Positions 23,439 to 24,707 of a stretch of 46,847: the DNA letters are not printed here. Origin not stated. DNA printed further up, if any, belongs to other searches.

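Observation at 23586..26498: Giant Ser/Thr-rich repetitive secreted protein with duplicated N-terminal module and C-terminal glycine-zipper domain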

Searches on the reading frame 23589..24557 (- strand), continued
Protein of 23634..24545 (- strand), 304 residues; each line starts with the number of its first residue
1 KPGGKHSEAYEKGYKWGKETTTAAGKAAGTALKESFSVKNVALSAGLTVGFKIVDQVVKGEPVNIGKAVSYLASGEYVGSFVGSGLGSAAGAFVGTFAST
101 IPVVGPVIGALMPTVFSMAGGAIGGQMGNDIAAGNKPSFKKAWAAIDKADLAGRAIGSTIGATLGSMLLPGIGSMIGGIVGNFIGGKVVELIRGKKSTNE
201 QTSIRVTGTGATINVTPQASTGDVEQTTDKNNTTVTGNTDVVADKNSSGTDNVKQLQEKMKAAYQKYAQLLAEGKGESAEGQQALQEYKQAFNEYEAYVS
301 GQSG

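Call 41: find_encoding_contigs(protein=P0022, flank=8000, max_places=2)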
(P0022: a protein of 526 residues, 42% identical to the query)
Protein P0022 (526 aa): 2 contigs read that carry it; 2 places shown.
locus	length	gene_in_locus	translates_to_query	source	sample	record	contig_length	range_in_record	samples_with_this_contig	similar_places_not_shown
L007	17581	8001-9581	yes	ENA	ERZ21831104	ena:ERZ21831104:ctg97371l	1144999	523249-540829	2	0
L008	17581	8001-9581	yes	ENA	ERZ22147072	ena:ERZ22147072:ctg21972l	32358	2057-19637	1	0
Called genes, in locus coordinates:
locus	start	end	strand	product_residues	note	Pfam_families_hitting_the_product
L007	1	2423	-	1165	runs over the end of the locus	PF05157:MshEN, PF00437:T2SSE, PF13255:DUF4046 (faint)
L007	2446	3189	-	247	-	PF12690:BsuPI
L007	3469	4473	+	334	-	PF00497:SBP_bac_3, PF10613:Lig_chan-Glu_bd (weak)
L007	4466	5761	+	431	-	PF00375:SDF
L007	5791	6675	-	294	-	PF08902:DUF1848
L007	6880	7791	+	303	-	PF00294:PfkB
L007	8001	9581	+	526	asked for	-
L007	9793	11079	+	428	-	PF02844:GARS_N, PF01071:GARS_A, PF02655:ATP-grasp_3 (faint), PF02843:GARS_C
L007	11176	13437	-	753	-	PF13091:PLDc_2, PF00614:PLDc (faint), PF13091:PLDc_2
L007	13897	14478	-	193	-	-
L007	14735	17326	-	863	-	PF02861:Clp_N, PF23569:NBD_SMAX1 (weak), PF00004:AAA, PF17871:AAA_lid_9, PF00004:AAA, PF07724:AAA_2, PF07728:AAA_5, PF10431:ClpB_D2-small, +14 more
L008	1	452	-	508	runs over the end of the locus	PF13255:DUF4046 (faint)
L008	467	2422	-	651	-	PF05157:MshEN, PF00437:T2SSE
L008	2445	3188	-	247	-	PF12690:BsuPI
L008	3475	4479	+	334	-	PF00497:SBP_bac_3, PF10613:Lig_chan-Glu_bd (weak)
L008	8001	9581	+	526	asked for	-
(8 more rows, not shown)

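Call 42: search_solved_structures(query=A2, max_evalue=10, show_alignments=3)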
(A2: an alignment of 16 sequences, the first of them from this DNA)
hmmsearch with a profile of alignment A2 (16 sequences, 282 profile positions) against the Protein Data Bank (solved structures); distinct sequences matched with E-value up to 10: 19.
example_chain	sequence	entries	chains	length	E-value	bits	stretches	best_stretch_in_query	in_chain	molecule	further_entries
9tiu_A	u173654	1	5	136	0.3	14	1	55-86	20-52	Large-conductance mechanosensitive channel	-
28oa_A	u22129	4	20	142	0.31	13.9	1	55-86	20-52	Large-conductance mechanosensitive channel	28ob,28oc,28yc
2kfl_A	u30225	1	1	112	0.79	12.6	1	148-238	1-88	Major prion protein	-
8gtc_M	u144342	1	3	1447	0.82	12.6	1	131-239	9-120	Megatron protein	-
9tiv_A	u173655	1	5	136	1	12.2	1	56-86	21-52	Large-conductance mechanosensitive channel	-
7mdx_A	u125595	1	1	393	1.3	11.9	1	53-90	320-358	Lipoprotein-releasing system transmembrane protein LolC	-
9ki1_g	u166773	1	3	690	1.3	11.9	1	118-185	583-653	Probable tape measure protein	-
7arh_C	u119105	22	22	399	1.3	11.9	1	53-90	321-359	Lipoprotein-releasing ABC transporter permease subunit LolC | Lipo-releasing system transmembrane protein lolC | Lipoprotein-releasing system transmembrane prot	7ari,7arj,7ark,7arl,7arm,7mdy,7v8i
2etn_A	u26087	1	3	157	1.5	11.7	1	238-275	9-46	anti-cleavage anti-GreA transcription factor Gfh1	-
2f23_A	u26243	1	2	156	1.6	11.6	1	238-275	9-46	Anti-cleavage anti-greA transcription factor gfh1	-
2eul_A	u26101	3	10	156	1.7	11.6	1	238-275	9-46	anti-cleavage anti-GreA transcription factor Gfh1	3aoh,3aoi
9m7r_A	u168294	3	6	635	1.7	11.5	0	25-66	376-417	S-type anion channel SLAH3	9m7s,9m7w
6zj3_Lr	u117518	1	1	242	1.8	11.4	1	212-268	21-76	Ribosomal protein uL30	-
5i0q_A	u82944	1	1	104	2.1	11.2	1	211-269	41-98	M protein, serotype 2.1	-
6qk8_A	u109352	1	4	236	3.2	10.6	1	204-270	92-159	Protein BMH1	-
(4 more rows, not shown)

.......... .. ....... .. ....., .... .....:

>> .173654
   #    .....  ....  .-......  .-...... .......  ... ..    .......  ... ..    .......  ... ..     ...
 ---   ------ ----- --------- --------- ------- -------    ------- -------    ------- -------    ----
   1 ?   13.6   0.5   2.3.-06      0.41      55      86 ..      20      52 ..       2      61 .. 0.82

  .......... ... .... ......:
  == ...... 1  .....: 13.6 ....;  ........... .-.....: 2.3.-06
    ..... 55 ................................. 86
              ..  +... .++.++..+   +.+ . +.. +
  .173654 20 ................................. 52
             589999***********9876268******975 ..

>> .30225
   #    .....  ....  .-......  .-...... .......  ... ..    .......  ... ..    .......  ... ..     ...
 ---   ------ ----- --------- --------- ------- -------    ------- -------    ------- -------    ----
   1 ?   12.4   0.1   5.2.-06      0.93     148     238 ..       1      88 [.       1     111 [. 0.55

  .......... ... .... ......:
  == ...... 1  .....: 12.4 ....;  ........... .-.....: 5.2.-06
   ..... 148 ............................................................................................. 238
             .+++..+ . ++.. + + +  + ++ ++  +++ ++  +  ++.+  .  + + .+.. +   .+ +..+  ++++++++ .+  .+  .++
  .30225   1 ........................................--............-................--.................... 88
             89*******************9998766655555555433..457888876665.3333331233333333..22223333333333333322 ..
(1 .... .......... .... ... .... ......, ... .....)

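Call 43: search_protein_families(library=pfam, alignment_id=A2, max_evalue=1)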
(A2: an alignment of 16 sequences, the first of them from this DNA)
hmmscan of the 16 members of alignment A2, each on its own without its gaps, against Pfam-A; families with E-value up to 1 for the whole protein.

A. member 1, seq(293 aa): 3 families
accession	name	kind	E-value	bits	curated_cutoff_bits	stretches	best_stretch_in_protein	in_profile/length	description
PF13488.11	Gly-zipper_Omp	-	1.5e-05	25.2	25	2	127-161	2-37/46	Glycine zipper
PF04306.18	DUF456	-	0.0044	17.7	29.4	1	129-174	64-105/139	Protein of unknown function (DUF456)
PF07739.18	TipAS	-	0.0085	17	23.8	1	221-268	24-72/117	TipAS antibiotic-recognition domain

B. families by the number of members that match (of 16 scanned): 28 families (the first 25 are shown)
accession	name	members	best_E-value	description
PF13488.11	Gly-zipper_Omp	16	2e-09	Glycine zipper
PF05433.20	Rick_17kDa_Anti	7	0.012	Glycine zipper 2TM domain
PF13441.11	Gly-zipper_YMGG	5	2.6e-05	YMGG-like Gly-zipper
PF04306.18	DUF456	4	0.0044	Protein of unknown function (DUF456)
PF18677.6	ArnB_C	3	0.029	Archaellum regulatory network B, C-terminal domain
PF06695.16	Sm_multidrug_ex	2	0.0026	Putative small multi-drug export protein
PF04226.18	Transgly_assoc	2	0.0045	Transglycosylase associated protein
PF01769.21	MgtE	2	0.0087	Divalent cation transporter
PF05818.17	TraT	2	0.024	Enterobacterial TraT complement resistance protein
PF13436.11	Gly-zipper_OmpA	2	0.028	Glycine-zipper domain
PF06897.17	DUF1269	2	0.032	Protein of unknown function (DUF1269)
PF14747.11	DUF4473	2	0.063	Domain of unknown function (DUF4473)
PF09605.15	Trep_Strep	2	0.12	Hypothetical bacterial integral membrane protein (Trep_Strep)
PF17508.7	MccV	2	0.19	Microcin V bacteriocin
PF17279.8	DUF5344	1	0.0025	Family of unknown function (DUF5344)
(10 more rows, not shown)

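Call 58: find_encoding_contigs(protein=P0009, flank=6000, max_places=2)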
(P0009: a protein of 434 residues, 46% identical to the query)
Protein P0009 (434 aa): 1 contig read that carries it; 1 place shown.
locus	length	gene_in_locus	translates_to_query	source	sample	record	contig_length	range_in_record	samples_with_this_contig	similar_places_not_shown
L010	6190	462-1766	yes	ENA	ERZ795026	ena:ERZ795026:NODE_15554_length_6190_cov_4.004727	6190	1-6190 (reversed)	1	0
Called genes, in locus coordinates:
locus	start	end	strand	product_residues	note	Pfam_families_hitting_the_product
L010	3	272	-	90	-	?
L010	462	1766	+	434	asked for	PF13488:Gly-zipper_Omp (weak)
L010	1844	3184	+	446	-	PF02881:SRP54_N, PF13401:AAA_22 (weak), PF00448:SRP54, PF02978:SRP_SPB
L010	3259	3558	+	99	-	PF00886:Ribosomal_S16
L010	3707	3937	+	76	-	PF13083:KH_KhpA-B, PF00013:KH_1 (weak)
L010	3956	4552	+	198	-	PF01782:RimM, PF05239:PRC, PF24986:PRC_RimM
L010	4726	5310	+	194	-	PF01746:tRNA_m1G_MT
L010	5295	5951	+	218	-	PF09936:Methyltrn_RNA_4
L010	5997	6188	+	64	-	PF01245:Ribosomal_L19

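Call 70: search_protein_families(library=pfam, proteins=[P0042, P0047, P0050, P0053, P0057, P0060, P0067, P0123, P0129, P0155], max_evalue=0.001)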
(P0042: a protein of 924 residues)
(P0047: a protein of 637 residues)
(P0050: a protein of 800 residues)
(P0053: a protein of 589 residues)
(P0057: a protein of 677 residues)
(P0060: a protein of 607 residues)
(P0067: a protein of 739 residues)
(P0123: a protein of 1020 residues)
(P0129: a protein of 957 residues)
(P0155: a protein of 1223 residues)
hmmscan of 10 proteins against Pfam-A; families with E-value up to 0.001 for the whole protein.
P0042 (924 aa): 0 families

P0047 (637 aa): 1 family
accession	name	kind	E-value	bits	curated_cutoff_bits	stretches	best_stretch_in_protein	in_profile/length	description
PF13488.11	Gly-zipper_Omp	-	1.3e-05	25.5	25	1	473-512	2-42/46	Glycine zipper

P0050 (800 aa): 0 families

P0053 (589 aa): 0 families

P0057 (677 aa): 2 families
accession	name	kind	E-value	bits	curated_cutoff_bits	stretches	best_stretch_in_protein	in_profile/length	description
PF00681.25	Plectin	-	5.4e-05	23.4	20.5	0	265-285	13-33/39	Plectin repeat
PF13488.11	Gly-zipper_Omp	-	0.00057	20.2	25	1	520-558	2-42/46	Glycine zipper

P0060 (607 aa): 0 families

P0067 (739 aa): 2 families
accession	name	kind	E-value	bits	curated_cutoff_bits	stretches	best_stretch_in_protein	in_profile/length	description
PF19991.5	HMA_2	-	6.9e-08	33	30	1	172-230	13-70/154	Heavy metal associated domain 2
PF13488.11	Gly-zipper_Omp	-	3.6e-05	24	25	1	646-685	2-43/46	Glycine zipper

P0123 (1020 aa): 0 families

P0129 (957 aa): 1 family
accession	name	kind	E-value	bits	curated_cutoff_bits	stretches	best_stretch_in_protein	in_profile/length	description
PF13488.11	Gly-zipper_Omp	-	9.4e-05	22.7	25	1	803-841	4-43/46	Glycine zipper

P0155 (1223 aa): 0 families

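Call 90: list_cluster_members(proteins=[P0034, P0037, P0043, P0053, P0060, P0065, P0067, P0123, P0150, P0166])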
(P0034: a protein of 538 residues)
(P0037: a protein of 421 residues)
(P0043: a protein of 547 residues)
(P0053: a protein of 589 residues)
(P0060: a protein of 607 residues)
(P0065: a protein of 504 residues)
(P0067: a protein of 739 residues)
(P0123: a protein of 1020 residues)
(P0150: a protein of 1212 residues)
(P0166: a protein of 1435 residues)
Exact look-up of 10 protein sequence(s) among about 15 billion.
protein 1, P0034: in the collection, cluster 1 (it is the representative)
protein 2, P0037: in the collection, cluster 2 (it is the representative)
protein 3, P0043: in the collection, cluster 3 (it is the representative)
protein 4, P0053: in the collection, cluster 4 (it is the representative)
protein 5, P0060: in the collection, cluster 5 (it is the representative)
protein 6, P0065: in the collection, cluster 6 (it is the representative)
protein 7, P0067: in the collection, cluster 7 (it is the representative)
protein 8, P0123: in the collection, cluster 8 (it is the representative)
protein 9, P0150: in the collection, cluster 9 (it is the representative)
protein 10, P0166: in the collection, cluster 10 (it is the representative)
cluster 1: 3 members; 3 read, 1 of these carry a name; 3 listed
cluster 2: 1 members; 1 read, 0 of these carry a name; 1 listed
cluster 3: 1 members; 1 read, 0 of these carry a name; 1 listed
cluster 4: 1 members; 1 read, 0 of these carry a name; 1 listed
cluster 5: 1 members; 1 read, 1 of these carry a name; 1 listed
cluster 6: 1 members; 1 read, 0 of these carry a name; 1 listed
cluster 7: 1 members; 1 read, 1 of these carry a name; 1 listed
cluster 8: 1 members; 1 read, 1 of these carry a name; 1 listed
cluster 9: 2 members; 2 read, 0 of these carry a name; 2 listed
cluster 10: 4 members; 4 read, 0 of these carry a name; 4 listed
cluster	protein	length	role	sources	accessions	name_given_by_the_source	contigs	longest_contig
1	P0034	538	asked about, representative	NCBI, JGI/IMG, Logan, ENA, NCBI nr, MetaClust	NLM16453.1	MAG: hypothetical protein GX221_01905 [Candidatus Riflebacteria bacterium] | hypothetical protein [Candidatus Riflebacteria bacterium] | \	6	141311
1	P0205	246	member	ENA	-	-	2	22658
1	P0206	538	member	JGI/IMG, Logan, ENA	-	-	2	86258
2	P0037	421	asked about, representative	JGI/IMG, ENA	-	-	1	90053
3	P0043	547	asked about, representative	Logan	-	-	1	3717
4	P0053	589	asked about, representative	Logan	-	-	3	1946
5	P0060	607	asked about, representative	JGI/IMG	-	hypothetical protein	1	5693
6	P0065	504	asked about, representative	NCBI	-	-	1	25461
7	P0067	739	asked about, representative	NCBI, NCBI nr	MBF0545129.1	MAG: hypothetical protein HQM08_11875 [Candidatus Riflebacteria bacterium] | hypothetical protein [Candidatus Riflebacteria bacterium]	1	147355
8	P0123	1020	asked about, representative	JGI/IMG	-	hypothetical protein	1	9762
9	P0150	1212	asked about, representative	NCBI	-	-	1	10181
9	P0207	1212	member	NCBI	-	-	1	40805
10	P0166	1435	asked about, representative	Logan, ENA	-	-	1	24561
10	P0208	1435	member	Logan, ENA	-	-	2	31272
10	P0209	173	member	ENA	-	-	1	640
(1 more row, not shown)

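Call 91: find_encoding_contigs(protein=P0002, flank=8000, max_places=3)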
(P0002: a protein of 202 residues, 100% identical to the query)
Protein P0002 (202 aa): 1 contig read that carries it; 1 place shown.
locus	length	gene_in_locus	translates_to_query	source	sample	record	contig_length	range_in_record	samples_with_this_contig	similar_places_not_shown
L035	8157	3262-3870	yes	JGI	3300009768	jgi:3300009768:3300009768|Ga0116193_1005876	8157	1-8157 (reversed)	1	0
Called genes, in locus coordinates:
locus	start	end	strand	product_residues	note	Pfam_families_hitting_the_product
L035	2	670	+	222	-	?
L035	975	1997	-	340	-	-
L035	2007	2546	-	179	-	-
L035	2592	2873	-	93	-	-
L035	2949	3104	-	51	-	-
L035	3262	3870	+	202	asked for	-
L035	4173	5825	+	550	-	PF17391:Urocanase_N, PF01175:Urocanase, PF17392:Urocanase_C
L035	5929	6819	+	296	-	PF07837:FTCD_N, PF02971:FTCD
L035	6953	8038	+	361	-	PF13230:GATase_4, PF13522:GATase_6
